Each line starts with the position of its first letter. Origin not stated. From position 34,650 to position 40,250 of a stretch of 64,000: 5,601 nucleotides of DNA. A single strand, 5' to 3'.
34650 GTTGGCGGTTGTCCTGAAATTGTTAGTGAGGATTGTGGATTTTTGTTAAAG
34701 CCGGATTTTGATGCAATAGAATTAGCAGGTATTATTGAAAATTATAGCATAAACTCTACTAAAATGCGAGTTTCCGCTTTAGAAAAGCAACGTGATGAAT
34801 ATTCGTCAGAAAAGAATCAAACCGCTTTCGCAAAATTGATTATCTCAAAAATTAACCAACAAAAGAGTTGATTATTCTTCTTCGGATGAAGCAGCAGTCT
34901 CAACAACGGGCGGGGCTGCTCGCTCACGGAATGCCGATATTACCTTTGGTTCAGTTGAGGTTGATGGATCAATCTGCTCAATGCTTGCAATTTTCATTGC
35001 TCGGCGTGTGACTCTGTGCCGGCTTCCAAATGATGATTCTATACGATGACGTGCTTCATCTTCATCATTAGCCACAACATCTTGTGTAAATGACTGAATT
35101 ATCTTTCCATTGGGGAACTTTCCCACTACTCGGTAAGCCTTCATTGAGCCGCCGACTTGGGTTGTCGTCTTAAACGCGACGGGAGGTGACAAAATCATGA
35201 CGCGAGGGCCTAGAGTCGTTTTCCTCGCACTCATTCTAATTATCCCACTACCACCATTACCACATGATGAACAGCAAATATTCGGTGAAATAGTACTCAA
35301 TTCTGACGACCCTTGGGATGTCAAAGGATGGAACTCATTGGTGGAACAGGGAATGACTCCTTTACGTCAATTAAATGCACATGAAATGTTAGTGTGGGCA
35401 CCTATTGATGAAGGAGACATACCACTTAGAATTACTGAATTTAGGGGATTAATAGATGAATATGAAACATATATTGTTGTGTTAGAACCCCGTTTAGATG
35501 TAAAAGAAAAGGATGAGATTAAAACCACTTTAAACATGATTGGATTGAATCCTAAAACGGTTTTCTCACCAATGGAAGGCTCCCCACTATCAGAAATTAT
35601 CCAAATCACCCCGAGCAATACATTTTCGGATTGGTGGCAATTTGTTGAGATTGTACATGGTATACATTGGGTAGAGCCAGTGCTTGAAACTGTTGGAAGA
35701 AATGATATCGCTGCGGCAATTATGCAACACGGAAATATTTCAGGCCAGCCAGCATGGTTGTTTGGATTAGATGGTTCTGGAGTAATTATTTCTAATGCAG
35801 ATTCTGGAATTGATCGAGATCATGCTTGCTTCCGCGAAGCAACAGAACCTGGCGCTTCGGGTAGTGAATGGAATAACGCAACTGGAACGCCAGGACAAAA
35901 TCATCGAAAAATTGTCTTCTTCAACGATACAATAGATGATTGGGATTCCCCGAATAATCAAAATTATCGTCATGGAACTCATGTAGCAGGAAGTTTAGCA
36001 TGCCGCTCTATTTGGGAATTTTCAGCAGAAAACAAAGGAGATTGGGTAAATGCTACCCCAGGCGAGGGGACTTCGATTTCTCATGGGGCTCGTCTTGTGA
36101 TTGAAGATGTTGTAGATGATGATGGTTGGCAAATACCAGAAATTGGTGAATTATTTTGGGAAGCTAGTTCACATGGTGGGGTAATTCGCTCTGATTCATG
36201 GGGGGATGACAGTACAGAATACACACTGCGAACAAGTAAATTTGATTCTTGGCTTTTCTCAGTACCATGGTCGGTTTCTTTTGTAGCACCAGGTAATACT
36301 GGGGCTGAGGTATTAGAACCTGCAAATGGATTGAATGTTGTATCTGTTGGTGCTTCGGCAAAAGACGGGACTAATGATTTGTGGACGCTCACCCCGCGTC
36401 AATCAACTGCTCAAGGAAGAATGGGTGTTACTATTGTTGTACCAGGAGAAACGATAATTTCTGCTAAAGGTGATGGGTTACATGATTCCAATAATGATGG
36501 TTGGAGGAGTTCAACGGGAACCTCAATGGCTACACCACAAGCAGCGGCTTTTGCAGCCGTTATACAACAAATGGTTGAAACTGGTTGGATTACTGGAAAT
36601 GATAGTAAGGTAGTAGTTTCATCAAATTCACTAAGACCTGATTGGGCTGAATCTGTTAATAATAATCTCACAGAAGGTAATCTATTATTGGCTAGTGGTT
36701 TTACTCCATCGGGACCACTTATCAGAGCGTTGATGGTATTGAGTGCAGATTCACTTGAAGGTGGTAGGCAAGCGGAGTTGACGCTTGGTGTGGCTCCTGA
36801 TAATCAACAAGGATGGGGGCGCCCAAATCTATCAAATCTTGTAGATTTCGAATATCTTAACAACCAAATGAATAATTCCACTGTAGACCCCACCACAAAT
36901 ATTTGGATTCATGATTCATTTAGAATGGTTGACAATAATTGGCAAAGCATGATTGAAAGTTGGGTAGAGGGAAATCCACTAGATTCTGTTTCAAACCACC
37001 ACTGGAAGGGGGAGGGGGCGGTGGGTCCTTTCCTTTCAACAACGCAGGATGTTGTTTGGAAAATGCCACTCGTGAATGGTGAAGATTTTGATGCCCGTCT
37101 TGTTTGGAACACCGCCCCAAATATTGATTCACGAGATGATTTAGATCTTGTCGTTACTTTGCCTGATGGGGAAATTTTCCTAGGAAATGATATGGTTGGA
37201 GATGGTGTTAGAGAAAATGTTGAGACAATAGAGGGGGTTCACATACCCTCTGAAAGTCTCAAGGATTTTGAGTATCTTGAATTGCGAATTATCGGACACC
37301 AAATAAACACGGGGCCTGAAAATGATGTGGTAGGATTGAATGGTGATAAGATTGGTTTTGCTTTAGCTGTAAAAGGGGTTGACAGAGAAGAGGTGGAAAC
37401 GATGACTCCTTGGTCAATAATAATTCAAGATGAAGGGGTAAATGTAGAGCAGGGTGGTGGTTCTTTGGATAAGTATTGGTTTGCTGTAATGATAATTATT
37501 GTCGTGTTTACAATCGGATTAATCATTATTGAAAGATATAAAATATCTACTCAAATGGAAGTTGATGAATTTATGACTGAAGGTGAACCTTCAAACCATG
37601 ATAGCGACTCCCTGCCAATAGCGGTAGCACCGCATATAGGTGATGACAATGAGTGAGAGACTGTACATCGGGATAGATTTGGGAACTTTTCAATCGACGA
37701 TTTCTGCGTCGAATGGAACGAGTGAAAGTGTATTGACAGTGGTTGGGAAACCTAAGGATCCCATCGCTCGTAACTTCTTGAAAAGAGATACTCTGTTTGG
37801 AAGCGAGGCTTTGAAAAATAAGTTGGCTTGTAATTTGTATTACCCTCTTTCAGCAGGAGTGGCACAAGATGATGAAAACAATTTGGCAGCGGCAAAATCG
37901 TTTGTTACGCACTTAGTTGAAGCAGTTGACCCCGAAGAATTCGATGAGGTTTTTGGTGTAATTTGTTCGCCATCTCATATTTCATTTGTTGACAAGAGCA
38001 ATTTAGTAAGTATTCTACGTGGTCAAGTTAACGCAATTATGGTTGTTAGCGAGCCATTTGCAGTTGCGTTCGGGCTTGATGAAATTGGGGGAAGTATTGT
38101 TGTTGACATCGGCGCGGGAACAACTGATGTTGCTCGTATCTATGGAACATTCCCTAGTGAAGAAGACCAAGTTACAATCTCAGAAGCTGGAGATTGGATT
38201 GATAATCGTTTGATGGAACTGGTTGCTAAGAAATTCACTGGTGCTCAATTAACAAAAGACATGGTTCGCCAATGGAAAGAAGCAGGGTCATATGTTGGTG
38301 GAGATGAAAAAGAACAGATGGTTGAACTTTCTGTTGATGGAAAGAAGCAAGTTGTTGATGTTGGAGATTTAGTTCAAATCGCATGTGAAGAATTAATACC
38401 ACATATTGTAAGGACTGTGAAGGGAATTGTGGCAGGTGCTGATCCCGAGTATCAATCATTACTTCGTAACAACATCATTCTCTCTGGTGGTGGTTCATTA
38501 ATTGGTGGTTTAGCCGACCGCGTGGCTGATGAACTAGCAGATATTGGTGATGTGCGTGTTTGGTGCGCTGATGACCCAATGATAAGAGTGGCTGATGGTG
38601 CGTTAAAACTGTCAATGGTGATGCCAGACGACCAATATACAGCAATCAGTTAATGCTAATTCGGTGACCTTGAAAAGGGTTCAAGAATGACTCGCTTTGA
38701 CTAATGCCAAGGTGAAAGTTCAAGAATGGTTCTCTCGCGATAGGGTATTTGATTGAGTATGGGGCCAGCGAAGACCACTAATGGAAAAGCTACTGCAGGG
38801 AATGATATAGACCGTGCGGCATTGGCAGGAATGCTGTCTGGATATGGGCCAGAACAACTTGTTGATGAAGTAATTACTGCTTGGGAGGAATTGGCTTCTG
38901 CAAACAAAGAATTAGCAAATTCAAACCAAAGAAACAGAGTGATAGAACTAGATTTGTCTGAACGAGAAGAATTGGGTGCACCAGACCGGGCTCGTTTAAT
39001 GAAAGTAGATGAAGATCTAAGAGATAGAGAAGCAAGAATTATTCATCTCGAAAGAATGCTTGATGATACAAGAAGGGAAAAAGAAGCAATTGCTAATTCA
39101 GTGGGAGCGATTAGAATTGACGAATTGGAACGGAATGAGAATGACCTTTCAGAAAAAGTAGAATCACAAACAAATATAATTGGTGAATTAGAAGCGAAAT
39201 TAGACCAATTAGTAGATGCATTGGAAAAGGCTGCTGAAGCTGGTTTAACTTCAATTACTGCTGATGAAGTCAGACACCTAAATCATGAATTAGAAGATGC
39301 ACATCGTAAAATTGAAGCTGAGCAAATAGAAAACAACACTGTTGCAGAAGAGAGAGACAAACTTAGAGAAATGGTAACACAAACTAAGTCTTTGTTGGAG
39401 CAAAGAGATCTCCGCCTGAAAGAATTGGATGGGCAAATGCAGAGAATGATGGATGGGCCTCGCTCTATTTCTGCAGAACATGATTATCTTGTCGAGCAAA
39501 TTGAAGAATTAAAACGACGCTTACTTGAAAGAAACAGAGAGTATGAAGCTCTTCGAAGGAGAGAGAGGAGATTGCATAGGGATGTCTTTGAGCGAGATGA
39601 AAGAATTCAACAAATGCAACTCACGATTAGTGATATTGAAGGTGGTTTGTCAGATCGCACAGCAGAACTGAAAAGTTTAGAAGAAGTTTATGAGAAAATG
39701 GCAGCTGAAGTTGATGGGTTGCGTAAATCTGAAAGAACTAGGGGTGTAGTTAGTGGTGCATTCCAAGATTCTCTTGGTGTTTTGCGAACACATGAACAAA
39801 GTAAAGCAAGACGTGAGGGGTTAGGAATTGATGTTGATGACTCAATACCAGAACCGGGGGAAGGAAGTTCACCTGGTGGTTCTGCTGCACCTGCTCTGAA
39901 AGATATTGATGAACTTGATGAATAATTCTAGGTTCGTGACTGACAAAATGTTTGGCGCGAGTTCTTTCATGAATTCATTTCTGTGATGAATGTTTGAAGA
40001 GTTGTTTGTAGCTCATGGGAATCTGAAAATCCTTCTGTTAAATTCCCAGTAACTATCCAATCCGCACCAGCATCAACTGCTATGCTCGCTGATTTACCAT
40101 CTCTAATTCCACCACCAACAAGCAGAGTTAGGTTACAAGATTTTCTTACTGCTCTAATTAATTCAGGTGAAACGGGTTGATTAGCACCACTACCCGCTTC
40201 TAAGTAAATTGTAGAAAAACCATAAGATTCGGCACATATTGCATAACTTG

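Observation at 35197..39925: Membrane-anchored subtilase, MamK-like actin and a 389-aa coiled-coil protein in one co-oriented string (the first two translationally coupled): candidate undescribed archaeal cytoskeletal module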

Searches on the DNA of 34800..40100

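Call 77: search_rna_families(source=window, start=34800, end=40100, threshold=evalue, max_evalue=1)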
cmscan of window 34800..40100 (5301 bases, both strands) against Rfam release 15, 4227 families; matches with E-value up to 1: 0.
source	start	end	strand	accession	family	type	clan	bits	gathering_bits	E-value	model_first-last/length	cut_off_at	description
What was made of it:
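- Tried and rejected: Known RNA family in the leaders: none (call 77).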

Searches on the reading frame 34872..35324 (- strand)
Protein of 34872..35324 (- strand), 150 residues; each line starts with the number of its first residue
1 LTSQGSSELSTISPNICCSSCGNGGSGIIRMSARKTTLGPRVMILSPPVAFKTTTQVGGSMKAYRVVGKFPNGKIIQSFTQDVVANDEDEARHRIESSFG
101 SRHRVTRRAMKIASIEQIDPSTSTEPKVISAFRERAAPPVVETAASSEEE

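Call 3: search_protein_families(library=pfam, proteins=[window:34872-35324:-], max_evalue=0.01)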
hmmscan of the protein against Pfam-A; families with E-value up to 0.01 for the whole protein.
window:34872-35324:- (150 aa): 1 family
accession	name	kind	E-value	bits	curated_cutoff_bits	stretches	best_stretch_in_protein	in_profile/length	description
PF01775.22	Ribosomal_L18A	-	6.4e-09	36.4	22.9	1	61-116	1-59/59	Ribosomal proteins 50S-L18Ae/60S-L20/60S-L18A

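Call 4: search_protein_families(library=ncbifam, proteins=[window:34872-35324:-], max_evalue=0.01)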
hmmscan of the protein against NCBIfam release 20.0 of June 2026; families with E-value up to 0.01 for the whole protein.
window:34872-35324:- (150 aa): 1 family
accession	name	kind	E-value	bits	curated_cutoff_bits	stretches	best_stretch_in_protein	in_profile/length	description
NF001981.1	PRK00773.1-1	equivalog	1.3e-12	47.5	40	1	62-116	1-55/56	50S ribosomal protein L18Ae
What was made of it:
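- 34872..35144 (-): Ribosomal protein L18Ae (LX). A flanking housekeeping gene, divergent from S8, and not part of the module. Pfam PF01775 and NCBIfam NF001981 (calls 3, 4).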

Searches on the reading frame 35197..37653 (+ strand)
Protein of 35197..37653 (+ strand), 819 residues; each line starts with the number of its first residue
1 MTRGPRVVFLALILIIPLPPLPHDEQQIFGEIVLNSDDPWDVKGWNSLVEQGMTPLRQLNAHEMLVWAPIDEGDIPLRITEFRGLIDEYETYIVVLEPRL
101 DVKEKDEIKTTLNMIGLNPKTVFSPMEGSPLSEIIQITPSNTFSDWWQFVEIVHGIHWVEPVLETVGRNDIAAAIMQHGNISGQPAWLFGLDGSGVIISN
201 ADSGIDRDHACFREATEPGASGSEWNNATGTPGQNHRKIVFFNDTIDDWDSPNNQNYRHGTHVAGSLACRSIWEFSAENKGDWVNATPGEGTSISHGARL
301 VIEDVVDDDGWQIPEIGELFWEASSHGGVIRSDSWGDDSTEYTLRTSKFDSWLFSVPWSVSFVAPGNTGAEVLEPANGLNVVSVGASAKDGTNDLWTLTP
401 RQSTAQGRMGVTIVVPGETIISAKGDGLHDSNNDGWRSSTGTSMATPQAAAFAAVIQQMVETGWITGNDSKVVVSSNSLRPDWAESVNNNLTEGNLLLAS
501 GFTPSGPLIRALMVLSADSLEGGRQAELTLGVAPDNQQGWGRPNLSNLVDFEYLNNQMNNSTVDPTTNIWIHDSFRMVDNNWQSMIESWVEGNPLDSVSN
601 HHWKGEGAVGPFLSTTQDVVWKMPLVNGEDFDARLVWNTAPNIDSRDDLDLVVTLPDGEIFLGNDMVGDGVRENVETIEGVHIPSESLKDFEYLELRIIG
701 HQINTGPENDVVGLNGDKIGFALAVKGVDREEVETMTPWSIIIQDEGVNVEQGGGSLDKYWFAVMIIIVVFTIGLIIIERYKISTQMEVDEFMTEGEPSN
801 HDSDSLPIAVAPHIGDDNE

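Call 3: search_protein_families(library=pfam, proteins=[window:35197-37653:+], max_evalue=0.01)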
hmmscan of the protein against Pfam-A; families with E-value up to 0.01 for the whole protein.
window:35197-37653:+ (819 aa): 1 family
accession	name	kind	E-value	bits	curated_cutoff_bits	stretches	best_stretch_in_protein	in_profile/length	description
PF00082.27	Peptidase_S8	-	3.9e-22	79.3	21.8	1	193-478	1-273/288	Subtilase family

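Call 4: search_protein_families(library=ncbifam, proteins=[window:35197-37653:+], max_evalue=0.01)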
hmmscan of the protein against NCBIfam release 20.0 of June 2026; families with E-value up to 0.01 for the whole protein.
window:35197-37653:+ (819 aa): 2 families
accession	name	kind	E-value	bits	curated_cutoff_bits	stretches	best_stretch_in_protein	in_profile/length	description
NF040553.1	SGO_0316_fam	subfamily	1.4e-06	26.3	1400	0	402-461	660-712/1486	SGO_0316/SGO_0317 family LPXTG-anchored serine peptidase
TIGR03921.1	T7SS_mycosin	equivalog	1.8e-06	27.4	278.75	1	362-459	153-246/353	type VII secretion-associated serine protease mycosin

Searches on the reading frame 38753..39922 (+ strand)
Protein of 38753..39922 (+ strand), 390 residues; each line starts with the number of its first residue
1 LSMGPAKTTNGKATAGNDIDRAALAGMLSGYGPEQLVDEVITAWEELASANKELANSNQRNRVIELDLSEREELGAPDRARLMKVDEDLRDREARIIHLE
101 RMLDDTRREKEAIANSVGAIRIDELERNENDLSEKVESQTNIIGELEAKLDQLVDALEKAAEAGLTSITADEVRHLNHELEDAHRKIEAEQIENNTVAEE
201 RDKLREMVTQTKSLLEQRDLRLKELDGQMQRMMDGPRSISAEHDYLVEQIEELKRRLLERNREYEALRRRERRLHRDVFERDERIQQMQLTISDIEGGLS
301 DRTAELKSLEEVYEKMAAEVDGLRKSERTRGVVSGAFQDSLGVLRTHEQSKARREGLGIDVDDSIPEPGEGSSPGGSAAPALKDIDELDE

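Call 3: search_protein_families(library=pfam, proteins=[window:38753-39922:+], max_evalue=0.01)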
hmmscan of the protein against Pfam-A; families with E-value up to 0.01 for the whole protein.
window:38753-39922:+ (390 aa): 0 families

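Call 4: search_protein_families(library=ncbifam, proteins=[window:38753-39922:+], max_evalue=0.01)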
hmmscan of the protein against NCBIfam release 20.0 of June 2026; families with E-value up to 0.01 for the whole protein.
window:38753-39922:+ (390 aa): 5 families
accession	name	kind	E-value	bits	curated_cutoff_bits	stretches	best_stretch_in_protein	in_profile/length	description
TIGR02168.1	SMC_prok_B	equivalog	1.3e-07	29.8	567.35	1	122-326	681-883/1181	chromosome segregation protein SMC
TIGR02169.1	SMC_prok_A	equivalog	1.9e-07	29.2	729.4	1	43-314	708-976/1165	chromosome segregation protein SMC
NF045487.1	ASRP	equivalog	1.2e-05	24.2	300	1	16-188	307-470/593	archaea-specific SMC-related protein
TIGR04523.1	Mplasa_alph_rch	subfamily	0.00021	19.4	270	1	175-323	360-515/745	helix-rich protein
TIGR04211.1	SH3_and_anchor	equivalog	0.0035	17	65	0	240-343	72-178/198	TIGR04211 family SH3 domain-containing protein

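Call 17: find_homologous_proteins(query=window:38759-39922:+, max_evalue=0.001)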
Query window:38759-39922:+ (388 aa): 1375 proteins with E <= 0.001 among 8000 candidates; the best 120 are listed.
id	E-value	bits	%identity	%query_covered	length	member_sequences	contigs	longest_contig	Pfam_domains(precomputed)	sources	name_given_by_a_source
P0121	1.2e-234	796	99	100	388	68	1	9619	-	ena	-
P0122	2.4e-220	749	94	100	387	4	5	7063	-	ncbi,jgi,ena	jgi:chromosome segregation ATPase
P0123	1.4e-209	714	91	100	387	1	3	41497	-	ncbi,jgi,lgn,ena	-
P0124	3.3e-209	713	91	100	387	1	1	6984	-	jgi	-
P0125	8.1e-199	678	85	100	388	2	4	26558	-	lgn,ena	-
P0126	2.4e-196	670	84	100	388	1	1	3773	-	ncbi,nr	ncbi:MAG: hypothetical protein H8D82_00270 [Euryarchaeota archaeon]|nr:hypothetical protein [Euryarc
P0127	1.5e-192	658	81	100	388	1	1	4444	-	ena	-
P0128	3.1e-192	657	83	100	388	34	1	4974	-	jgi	-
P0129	3.7e-189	647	80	100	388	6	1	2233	-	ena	-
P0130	1.2e-182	625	77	100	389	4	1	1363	PF19220.7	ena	-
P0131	1.0e-181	622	81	97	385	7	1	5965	-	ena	-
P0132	7.1e-181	619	77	100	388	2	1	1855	-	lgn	-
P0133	5.2e-179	613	79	97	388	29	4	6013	-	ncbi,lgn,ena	-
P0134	1.1e-178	612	81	94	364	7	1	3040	-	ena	-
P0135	1.3e-177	609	78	97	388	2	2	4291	-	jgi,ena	-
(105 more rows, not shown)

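Call 37: predict_structure(alignment_id=A1)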
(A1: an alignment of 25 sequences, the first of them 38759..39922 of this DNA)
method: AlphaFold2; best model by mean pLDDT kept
length: 388 residues; sequences in the alignment: 25
mean_pLDDT: 80.4   pTM: 0.24
mean pLDDT of the five models: 80.4, 77.8, 77.4, 77.2, 73.4
residues with pLDDT >= 90: 147; 70-90: 161; 50-70: 43; < 50: 37
segments of 3 or more residues with pLDDT < 50: 1-14, 162-164, 363-367, 369-376
pLDDT, mean of each block of 10 residues (from residue 1): 38 54 71 84 89 88 79 72 88 91 88 78 87 92 91 77 59 85 90 91 93 92 82 64 90 95 93 95 95 93 93 92 86 85 81 61 49 48 53
secondary structure, 60 per line:
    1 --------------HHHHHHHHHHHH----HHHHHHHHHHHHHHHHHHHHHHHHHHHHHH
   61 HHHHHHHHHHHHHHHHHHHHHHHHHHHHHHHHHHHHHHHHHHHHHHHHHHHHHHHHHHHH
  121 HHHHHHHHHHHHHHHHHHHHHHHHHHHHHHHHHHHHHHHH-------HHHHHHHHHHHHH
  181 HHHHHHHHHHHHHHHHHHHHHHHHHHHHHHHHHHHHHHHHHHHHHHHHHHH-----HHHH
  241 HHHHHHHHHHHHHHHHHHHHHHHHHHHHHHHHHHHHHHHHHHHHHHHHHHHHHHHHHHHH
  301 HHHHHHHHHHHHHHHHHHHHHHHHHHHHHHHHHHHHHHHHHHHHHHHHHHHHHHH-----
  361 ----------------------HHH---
elements in order: H15-26 H31-160 H168-231 H237-355
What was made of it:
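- On Coiled-coil-rich / intermediate-filament-like proteins: Three long helices (call 37).
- Checked: AlphaFold2 gives three long helices (31-160, 168-231, 237-355) and a disordered acidic tail (call 37).
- No recognisable DNA-binding domain is present in the coiled-coil protein (calls 3, 4, 37).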

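Call 42: fold_search(model_id=the predicted structure, library=pdb)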
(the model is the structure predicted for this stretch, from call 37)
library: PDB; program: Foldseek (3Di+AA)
matches with E <= 10: 1; with E <= 0.001: 0
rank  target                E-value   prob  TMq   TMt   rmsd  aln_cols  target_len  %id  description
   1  7b22_A                7.6e+00  0.07  0.07  0.43   9.8        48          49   21  Vibrio cholerae ParD2 Antitoxin (released 2021-10-06)

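Call 68: search_solved_structures(query=A1, max_evalue=0.01)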
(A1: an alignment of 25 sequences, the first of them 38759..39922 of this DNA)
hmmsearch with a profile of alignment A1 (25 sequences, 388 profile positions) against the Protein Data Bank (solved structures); distinct sequences matched with E-value up to 0.01: 0.
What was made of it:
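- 38759..39925 (+): Coiled-coil rod protein, 388 aa, a new family. It has three heptad-periodic helices, broken at the conserved AEAGLTS and GPRSIS motifs, and a near-invariant core at aa 233-281. No Pfam family (call 3), no PDB sequence relative (call 68) and no fold relative (call 42).
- Tried and rejected: Fold and profile searches of the coiled-coil protein against PDB gave no match (calls 42, 68).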

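Call 80: find_related_loci(query=A1, collection=viral_contigs, flank=5000)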
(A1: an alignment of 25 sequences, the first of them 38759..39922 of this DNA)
Query A1 (388 aa) in viral_contigs; peptide patterns used: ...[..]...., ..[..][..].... (x = any residue, [..] = any of these).
152 stretches matched a pattern, but none encodes a relative of the query by tblastn (E <= 1e-3).
